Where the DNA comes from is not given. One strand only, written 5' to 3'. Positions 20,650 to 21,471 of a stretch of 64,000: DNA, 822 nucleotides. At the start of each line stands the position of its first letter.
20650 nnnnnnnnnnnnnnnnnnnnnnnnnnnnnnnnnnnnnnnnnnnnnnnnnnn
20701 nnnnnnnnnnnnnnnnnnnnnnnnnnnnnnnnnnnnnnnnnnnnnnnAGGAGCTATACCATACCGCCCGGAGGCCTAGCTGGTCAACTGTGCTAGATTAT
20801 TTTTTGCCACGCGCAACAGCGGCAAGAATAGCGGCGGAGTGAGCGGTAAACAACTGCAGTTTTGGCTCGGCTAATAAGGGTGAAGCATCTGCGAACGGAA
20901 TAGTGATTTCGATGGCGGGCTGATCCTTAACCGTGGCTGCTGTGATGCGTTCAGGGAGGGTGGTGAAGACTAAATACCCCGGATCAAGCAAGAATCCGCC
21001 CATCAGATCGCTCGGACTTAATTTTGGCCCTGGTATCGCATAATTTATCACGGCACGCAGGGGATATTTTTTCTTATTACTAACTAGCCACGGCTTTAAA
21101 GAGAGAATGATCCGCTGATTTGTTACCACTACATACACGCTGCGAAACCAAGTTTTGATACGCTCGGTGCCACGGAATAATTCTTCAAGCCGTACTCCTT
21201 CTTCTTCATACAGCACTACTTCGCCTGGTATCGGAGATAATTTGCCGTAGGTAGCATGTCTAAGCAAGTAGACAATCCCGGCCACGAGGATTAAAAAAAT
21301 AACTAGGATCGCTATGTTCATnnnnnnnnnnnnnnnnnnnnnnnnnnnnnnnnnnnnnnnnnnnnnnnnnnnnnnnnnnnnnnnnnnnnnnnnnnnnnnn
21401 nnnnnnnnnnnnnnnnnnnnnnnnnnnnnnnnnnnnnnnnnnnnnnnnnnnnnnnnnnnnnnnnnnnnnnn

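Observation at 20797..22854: Phd/YefM-like antitoxin translationally coupled to a PH-domain membrane protein, beside a stand-alone PD-(D/E)xK protein and RadC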

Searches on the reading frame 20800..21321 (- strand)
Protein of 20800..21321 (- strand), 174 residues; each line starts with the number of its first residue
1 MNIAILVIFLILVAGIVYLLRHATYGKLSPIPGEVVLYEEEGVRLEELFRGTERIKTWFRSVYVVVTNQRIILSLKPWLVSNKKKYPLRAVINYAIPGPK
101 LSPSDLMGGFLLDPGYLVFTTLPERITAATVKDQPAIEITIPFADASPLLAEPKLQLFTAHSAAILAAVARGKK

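Call 3: search_protein_families(library=pfam, proteins=[window:20800-21321:-], max_evalue=1)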
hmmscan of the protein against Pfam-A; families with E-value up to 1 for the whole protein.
window:20800-21321:- (174 aa): 0 families

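Call 4: search_protein_families(library=ncbifam, proteins=[window:20800-21321:-], max_evalue=1)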
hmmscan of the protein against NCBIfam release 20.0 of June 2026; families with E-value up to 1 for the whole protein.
window:20800-21321:- (174 aa): 1 family
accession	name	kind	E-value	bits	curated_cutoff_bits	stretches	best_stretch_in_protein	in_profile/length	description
NF045734.1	StyOxIsoStyC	equivalog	0.23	11.5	150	0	4-39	5-38/147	styrene-oxide isomerase StyC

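Call 5: search_protein_families(library=padloc, proteins=[window:20800-21321:-], max_evalue=1)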
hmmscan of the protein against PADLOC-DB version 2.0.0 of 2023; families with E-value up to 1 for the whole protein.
window:20800-21321:- (174 aa): 0 families

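Call 6: find_homologous_proteins(query=window:20800-21321:-, max_evalue=0.01)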
Query window:20800-21321:- (174 aa): 1 proteins with E <= 0.01 among 302 candidates.
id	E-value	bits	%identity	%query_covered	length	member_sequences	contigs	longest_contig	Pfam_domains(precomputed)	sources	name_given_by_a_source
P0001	1.7e-106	371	100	100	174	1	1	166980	-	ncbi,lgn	-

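Call 7: search_protein_families(library=phrogs, proteins=[window:20800-21321:-], max_evalue=1)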
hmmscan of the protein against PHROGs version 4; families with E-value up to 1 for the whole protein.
window:20800-21321:- (174 aa): 0 families

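Call 9: find_encoding_contigs(protein=P0001, flank=10000, max_places=6)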
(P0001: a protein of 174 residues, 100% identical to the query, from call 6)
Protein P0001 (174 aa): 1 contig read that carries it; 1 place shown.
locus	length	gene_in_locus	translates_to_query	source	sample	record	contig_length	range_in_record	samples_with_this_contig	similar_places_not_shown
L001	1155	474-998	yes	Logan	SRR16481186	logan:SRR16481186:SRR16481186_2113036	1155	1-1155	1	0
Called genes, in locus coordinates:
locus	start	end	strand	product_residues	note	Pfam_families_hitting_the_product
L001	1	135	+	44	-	?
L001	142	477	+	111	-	PF02604:PhdYeFM_antitox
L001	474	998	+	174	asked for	-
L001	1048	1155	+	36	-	?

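Call 16: search_protein_representatives(protein=window:20800-21321:-)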
Query: 174 residues. Proteins with E-value up to 0.001 (for the whole library): 40; up to 1e-10: 11; up to 1e-30: 1. The best 40 are listed.
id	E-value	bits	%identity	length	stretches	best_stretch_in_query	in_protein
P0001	5.3e-107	371.2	100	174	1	1-174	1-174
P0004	2.0e-30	122.1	44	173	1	2-161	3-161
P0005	1.9e-24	102.7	42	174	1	3-162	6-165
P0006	2.9e-22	95.6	38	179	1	3-159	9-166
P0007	3.4e-20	88.8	34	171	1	4-159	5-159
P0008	1.0e-17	80.8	34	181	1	3-162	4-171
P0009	1.0e-17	80.8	39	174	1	5-160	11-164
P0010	1.2e-17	80.6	39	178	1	7-161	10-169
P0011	2.5e-16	76.3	39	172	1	2-160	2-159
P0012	3.0e-15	72.8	38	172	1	6-169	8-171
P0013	5.0e-14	68.8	38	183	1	5-152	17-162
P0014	1.5e-08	50.9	39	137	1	4-102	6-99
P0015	2.1e-08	50.5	39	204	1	5-145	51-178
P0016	2.4e-08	50.3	36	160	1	4-163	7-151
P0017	7.9e-08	48.6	25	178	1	4-167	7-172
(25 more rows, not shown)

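Call 18: find_homologous_proteins(query=A1, max_evalue=0.001)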
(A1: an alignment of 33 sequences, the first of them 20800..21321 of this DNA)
Query A1 (33 sequences) (174 aa, profile of the alignment): 333 proteins with E <= 0.001 among 8000 candidates; the best 120 are listed.
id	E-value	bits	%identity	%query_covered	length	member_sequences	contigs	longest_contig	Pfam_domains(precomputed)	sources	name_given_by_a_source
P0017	6.4e-48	181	24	87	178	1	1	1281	-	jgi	jgi:hypothetical protein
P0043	3.9e-47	178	24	84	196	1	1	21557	-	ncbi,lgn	-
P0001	4.7e-47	178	100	100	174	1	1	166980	-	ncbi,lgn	-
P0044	3.1e-46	175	27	95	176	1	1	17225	-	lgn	-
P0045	6.8e-46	174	23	79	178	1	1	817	-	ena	-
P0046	9.5e-46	174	24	98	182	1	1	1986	-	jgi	jgi:hypothetical protein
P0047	1.3e-45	173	22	83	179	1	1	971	-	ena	-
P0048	3.7e-45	172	28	95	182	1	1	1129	-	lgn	-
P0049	5.5e-45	171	28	95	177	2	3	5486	-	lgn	-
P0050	5.9e-45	171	29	87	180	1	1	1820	-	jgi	jgi:hypothetical protein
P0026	8.5e-45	170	29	90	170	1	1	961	-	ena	-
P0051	1.7e-44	169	27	80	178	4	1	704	-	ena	-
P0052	6.8e-44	168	28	90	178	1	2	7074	-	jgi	jgi:hypothetical protein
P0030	1.0e-43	167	25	87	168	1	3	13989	-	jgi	jgi:hypothetical protein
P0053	4.8e-43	165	23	82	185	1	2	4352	-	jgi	jgi:hypothetical protein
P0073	1.6e-38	150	24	63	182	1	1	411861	-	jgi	jgi:hypothetical protein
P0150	7.5e-36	141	24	97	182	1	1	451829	-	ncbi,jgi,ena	jgi:hypothetical protein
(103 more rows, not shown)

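Call 19: search_protein_families(library=pfam, alignment_id=A1, max_evalue=1)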
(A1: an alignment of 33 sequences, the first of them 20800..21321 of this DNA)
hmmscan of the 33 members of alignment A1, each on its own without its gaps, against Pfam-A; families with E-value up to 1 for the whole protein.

A. member 1, window:20800-21321:- (174 aa): 0 families

B. families by the number of members that match (of 33 scanned): 16 families
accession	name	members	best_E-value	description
PF14470.12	bPH_3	5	0.00046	Bacterial PH domain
PF11605.14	Vps36_ESCRT-II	4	0.017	Vacuolar protein sorting protein 36 Vps36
PF22453.1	TubZ-like_C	1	0.014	Tubulin/FtsZ-like protein TubZ-like, C-terminal domain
PF23142.2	PH_PLEKHM2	1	0.021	PLEKHM2 PH domain-like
PF15086.11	UPF0542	1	0.063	Uncharacterised protein family UPF0542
PF21929.2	GpP_4th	1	0.072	Mu phage baseplate assembly protein GpP, fourth domain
PF02706.20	Wzz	1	0.081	Chain length determinant protein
PF24284.1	DUF7472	1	0.096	Family of unknown function (DUF7472)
PF21571.2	ArgZ-like_C_1st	1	0.12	Arginine dihydrolase ArgZ-like, C-terminal, first region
PF19043.5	CBP66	1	0.14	Nuclear cap binding complex subunit CBP66 C-terminal region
PF10738.15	Lpp-LpqN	1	0.14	Probable lipoprotein LpqN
PF22167.2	PH0730-like_N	1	0.15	PH0730-like, N-terminal domain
PF00290.26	Trp_syntA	1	0.22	Tryptophan synthase alpha chain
PF21844.1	DUF6903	1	0.22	Family of unknown function (DUF6903)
PF15128.11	T_cell_tran_alt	1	0.29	T-cell leukemia translocation-altered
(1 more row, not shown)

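Call 20: find_encoding_contigs(protein=P0004, flank=5000, max_places=3)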
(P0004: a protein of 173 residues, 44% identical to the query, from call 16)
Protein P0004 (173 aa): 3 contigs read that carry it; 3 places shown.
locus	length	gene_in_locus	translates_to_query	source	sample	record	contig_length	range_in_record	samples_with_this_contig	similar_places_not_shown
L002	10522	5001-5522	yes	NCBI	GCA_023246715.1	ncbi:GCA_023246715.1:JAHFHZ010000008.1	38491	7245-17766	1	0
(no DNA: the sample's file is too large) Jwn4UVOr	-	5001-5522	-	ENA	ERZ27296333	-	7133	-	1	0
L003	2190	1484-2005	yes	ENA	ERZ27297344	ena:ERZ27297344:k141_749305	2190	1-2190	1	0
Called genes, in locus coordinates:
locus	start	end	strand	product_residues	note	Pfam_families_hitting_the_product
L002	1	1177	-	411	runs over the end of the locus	-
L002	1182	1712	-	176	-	PF04542:Sigma70_r2, PF08281:Sigma70_r4_2, PF04545:Sigma70_r4 (weak)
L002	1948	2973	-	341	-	PF02388:FemAB, PF13480:Acetyltransf_6, PF02388:FemAB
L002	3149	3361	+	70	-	PF01783:Ribosomal_L32p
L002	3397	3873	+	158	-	PF01029:NusB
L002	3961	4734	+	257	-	PF22935:RM44_endonuclase (faint), PF14622:Ribonucleas_3_3, PF00636:Ribonuclease_3, PF00035:dsrm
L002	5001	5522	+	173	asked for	-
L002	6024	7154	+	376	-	PF13784:Fic_N, PF02661:Fic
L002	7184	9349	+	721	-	PF22548:AEP-TOTE, PF00176:SNF2-rel_dom (faint), PF00270:DEAD, PF04851:ResIII, PF18766:SWI2_SNF2 (weak), PF00271:Helicase_C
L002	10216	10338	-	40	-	-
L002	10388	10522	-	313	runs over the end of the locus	-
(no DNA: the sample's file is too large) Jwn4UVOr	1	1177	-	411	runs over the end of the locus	-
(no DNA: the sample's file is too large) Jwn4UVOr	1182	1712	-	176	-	PF04542:Sigma70_r2, PF08281:Sigma70_r4_2, PF04545:Sigma70_r4 (weak)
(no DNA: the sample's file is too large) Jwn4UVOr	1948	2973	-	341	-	PF02388:FemAB, PF13480:Acetyltransf_6, PF02388:FemAB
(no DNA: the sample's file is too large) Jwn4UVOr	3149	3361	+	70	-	PF01783:Ribosomal_L32p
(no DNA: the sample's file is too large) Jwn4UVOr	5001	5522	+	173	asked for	-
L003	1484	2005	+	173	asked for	-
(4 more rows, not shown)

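Call 21: find_encoding_contigs(protein=P0043, flank=5000, max_places=3)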
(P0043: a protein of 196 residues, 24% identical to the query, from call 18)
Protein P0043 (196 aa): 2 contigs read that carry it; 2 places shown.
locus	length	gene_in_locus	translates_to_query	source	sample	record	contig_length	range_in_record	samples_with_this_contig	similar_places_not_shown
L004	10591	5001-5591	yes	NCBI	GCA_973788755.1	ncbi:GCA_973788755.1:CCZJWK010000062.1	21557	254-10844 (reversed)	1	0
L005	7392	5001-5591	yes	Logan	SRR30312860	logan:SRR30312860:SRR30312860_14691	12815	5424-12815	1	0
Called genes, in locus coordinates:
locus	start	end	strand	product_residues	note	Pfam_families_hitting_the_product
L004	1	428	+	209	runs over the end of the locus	-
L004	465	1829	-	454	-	PF02310:B12-binding (faint), PF04055:Radical_SAM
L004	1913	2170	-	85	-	-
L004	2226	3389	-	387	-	PF00487:FA_desaturase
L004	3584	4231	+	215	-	PF00440:TetR_N, PF21943:TetR_C_46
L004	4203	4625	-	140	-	-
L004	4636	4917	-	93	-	-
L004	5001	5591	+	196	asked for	-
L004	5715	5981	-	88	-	PF04134:DCC1-like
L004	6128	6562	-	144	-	-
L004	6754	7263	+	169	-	-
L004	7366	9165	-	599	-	PF00664:ABC_membrane (weak), PF00005:ABC_tran, PF02463:SMC_N (faint), PF13304:AAA_21 (faint)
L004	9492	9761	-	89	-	-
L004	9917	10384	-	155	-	PF01878:EVE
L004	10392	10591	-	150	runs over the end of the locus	?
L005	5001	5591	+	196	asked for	-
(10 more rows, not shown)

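Call 22: find_encoding_contigs(protein=P0044, flank=5000, max_places=3)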
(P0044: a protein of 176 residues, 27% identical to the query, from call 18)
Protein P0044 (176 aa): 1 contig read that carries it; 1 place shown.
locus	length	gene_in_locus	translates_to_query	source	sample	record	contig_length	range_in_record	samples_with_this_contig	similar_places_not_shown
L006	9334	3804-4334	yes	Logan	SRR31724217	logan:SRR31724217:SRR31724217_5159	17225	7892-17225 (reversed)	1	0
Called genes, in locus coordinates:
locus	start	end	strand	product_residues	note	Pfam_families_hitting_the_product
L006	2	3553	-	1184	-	?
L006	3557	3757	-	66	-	-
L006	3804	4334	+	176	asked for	-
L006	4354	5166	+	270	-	PF01209:Ubie_methyltran, PF13489:Methyltransf_23, PF13847:Methyltransf_31, PF08241:Methyltransf_11, PF08242:Methyltransf_12, PF13649:Methyltransf_25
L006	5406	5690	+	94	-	-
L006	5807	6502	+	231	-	PF02308:MgtC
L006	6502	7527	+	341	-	PF00702:Hydrolase (weak), PF12710:HAD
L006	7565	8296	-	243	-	-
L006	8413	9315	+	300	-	PF00106:adh_short, PF08659:KR, PF13561:adh_short_C2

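Call 23: find_encoding_contigs(protein=P0005, flank=4000, max_places=2)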
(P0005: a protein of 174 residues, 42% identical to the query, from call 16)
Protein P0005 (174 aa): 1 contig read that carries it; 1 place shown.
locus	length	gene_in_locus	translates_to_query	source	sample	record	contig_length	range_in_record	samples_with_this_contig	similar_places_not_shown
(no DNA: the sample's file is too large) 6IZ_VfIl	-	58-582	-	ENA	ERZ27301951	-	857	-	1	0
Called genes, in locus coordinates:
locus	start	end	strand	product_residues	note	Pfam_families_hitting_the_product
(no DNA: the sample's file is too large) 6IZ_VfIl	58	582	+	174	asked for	-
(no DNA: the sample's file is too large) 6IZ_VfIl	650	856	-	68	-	?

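Call 24: find_encoding_contigs(protein=P0006, flank=4000, max_places=2)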
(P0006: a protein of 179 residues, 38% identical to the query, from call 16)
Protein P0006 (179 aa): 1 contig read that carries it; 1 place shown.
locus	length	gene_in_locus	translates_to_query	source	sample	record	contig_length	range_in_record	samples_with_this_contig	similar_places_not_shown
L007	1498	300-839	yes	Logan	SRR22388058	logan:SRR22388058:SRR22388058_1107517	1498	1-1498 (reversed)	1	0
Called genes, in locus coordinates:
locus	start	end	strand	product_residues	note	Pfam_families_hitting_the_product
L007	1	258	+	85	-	?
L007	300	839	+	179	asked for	-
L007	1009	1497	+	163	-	?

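Call 25: find_encoding_contigs(protein=P0007, flank=4000, max_places=2)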
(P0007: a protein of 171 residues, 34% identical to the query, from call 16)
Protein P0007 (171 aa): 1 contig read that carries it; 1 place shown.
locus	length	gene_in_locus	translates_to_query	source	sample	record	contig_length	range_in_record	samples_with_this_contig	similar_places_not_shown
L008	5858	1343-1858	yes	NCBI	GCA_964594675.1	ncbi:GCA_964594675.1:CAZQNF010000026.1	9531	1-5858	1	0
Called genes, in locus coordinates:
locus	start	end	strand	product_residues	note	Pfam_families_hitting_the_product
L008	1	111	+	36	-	?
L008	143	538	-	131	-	-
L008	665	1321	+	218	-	PF01966:HD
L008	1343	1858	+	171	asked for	-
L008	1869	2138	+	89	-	-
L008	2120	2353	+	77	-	PF00583:Acetyltransf_1, PF13508:Acetyltransf_7, PF13673:Acetyltransf_10 (weak)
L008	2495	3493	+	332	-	PF00226:DnaJ (weak)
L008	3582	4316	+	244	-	PF01978:TrmB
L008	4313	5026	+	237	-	PF00702:Hydrolase, PF12710:HAD (weak)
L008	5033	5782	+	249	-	PF00483:NTP_transferase, PF01128:IspD, PF02348:CTP_transf_3 (weak), PF12804:NTP_transf_3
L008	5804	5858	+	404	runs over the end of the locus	-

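Call 26: find_encoding_contigs(protein=P0009, flank=4000, max_places=2)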
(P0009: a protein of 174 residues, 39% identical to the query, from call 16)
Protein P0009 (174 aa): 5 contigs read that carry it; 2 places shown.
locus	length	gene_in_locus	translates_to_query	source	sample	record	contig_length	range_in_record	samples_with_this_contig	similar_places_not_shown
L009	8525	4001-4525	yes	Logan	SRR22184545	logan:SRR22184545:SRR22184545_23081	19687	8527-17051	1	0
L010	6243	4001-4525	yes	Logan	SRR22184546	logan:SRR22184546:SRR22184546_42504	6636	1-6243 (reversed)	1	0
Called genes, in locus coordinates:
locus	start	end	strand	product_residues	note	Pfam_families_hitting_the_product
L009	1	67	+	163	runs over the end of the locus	PF01863:YgjP-like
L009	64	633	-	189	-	PF00300:His_Phos_1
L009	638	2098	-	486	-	PF00005:ABC_tran, PF02463:SMC_N (faint), PF03193:RsgA_GTPase (faint), PF03215:Rad17 (faint), PF13175:AAA_15 (faint), PF13304:AAA_21 (weak), PF00005:ABC_tran, PF13304:AAA_21 (weak), +3 more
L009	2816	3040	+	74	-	PF10685:KGG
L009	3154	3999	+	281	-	-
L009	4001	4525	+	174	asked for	-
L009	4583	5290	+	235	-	PF08713:DNA_alkylation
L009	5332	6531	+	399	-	-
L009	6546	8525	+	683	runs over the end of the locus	PF01326:PPDK_N, PF00391:PEP-utilizers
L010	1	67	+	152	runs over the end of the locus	?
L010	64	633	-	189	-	PF00300:His_Phos_1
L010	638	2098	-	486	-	PF00005:ABC_tran, PF02463:SMC_N (faint), PF03193:RsgA_GTPase (faint), PF03215:Rad17 (faint), PF13175:AAA_15 (faint), PF13304:AAA_21 (weak), PF00005:ABC_tran, PF13304:AAA_21 (weak), +3 more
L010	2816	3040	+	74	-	PF10685:KGG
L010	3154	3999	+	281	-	-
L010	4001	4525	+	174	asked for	-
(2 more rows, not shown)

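Call 31: find_related_loci(query=A3, collection=genome_contigs, flank=5000)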
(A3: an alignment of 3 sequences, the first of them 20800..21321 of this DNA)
Query A3 (174 aa) in genome_contigs; peptide patterns used: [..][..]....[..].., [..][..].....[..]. (x = any residue, [..] = any of these).
327 stretches matched a pattern; 4 encode a relative of the query (tblastn E <= 1e-3); 4 distinct loci.
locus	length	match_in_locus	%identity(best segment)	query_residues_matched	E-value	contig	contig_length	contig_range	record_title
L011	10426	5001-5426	44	17-159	3e-33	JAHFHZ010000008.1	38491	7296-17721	MAG: Candidatus Magasanikiibacteriota bacterium isolate nzgw350 NODE_1078_length_38492_cov_4.067421, whole genome shotgu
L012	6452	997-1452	35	3-155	6e-29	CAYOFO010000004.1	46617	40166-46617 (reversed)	MAG TPA_asm: uncultured Gammaproteobacteria bacterium isolate SRP296810_co1_123 genome assembly, contig: NODE_601_length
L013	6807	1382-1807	34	13-155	7e-25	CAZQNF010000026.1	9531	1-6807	MAG TPA_asm: uncultured Gammaproteobacteria bacterium isolate SRP296810_co1_173 genome assembly, contig: NODE_9291_lengt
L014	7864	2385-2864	35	1-161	1e-23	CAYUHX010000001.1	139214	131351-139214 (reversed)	MAG TPA_asm: uncultured Gammaproteobacteria bacterium isolate SRP298887_co1_139 genome assembly, contig: NODE_38_length_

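Call 36: find_encoding_contigs(protein=P0150, flank=3000, max_places=2)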
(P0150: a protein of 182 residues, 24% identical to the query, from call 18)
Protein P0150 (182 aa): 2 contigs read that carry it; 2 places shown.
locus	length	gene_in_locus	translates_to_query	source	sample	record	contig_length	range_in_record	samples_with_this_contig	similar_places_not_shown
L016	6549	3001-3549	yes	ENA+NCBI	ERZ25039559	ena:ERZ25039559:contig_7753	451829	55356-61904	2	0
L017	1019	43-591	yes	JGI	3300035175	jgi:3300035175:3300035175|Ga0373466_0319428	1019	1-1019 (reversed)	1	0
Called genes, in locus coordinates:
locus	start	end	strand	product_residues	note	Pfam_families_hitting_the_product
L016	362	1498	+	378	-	-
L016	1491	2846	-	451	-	PF00654:Voltage_CLC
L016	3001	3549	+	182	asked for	-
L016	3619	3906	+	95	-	PF26345:ScoMcrA_N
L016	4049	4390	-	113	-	-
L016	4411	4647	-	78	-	PF23855:DUF7218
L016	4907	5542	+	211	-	PF19827:DUF6308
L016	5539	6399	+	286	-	PF05988:DUF899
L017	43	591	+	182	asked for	-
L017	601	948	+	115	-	PF26345:ScoMcrA_N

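Call 37: find_encoding_contigs(protein=P0073, flank=3000, max_places=2)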
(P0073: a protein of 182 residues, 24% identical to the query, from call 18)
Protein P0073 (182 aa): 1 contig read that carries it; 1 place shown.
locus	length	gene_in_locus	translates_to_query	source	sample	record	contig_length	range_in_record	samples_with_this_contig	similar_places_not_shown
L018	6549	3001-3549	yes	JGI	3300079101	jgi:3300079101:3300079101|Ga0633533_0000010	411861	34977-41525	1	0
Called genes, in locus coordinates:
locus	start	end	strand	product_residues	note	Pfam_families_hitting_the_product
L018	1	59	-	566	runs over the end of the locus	PF00128:Alpha-amylase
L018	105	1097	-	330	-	PF00356:LacI, PF00532:Peripla_BP_1, PF13407:Peripla_BP_4 (weak), PF13377:Peripla_BP_3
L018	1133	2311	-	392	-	PF06772:LtrA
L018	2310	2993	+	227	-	PF01810:LysE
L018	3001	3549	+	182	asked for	-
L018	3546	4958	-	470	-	PF00392:GntR, PF00155:Aminotran_1_2, PF12897:Asp_aminotransf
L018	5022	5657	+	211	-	PF19700:DUF6198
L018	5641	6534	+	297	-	PF00892:EamA, PF06027:SLC35F (weak), PF00892:EamA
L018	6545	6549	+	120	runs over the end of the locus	PF07883:Cupin_2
